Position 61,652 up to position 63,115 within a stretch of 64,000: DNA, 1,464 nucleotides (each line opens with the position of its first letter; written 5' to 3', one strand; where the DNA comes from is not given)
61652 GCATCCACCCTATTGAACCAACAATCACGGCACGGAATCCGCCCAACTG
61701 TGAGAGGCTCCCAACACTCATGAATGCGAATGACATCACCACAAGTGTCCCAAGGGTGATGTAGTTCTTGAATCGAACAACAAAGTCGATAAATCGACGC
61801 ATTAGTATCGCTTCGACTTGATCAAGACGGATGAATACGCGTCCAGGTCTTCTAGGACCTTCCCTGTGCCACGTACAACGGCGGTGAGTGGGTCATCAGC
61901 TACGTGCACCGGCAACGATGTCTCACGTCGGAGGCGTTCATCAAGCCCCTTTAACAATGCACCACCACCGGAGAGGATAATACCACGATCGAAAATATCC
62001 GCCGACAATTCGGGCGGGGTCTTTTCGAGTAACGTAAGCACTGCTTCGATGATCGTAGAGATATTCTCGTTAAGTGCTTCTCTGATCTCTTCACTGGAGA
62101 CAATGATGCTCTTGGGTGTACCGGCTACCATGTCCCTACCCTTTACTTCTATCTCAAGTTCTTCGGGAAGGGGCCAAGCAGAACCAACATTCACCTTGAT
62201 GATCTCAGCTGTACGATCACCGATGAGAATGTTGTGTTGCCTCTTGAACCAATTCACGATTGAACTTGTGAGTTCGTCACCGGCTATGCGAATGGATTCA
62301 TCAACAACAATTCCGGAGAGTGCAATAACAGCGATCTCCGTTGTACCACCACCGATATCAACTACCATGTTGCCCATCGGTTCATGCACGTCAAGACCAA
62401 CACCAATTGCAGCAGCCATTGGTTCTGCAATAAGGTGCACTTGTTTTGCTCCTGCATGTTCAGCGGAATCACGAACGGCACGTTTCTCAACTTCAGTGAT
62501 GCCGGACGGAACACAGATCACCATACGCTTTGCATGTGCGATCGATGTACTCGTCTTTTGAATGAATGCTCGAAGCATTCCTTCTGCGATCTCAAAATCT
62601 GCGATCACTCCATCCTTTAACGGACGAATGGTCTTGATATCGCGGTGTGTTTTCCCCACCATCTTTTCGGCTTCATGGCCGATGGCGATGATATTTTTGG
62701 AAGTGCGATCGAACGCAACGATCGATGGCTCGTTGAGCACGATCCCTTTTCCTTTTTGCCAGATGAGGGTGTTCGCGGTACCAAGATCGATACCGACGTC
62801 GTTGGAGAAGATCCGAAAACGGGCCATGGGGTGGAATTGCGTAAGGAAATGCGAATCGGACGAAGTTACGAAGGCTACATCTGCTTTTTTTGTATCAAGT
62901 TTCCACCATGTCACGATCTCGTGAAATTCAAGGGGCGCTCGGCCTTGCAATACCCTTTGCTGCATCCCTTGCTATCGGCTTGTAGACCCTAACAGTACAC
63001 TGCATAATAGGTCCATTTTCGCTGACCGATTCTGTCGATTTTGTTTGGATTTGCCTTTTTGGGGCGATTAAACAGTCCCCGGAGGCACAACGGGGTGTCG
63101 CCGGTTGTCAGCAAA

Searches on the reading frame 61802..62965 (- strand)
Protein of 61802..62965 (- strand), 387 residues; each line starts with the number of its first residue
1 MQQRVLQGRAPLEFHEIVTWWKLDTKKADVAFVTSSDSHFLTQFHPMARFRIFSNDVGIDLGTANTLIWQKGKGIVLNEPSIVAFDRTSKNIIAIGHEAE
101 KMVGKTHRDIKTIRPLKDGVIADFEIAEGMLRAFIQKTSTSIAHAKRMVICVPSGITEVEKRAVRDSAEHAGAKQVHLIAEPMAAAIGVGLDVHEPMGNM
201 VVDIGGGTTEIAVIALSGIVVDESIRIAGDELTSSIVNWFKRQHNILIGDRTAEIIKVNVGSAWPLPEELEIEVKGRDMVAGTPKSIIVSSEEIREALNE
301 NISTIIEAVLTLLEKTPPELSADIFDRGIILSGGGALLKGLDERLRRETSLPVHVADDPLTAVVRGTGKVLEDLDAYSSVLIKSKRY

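Call 93: search_protein_families(library=pfam, proteins=[window:61802-62965:-], max_evalue=0.00001)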
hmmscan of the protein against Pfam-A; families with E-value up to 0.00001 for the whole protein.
window:61802-62965:- (387 aa): 4 families
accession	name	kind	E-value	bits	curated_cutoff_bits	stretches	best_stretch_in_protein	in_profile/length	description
PF06723.19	MreB_Mbl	-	1.1e-140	468.6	27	1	55-377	2-325/327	MreB/Mbl protein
PF00012.26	HSP70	-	3.6e-13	49.1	20.6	1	145-218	133-207/599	Hsp70 protein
PF00022.25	Actin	-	7.5e-13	48.3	27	1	80-243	31-190/410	Actin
PF14450.12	FtsA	-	5.8e-10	40.1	31.8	1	200-358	1-112/127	Cell division protein FtsA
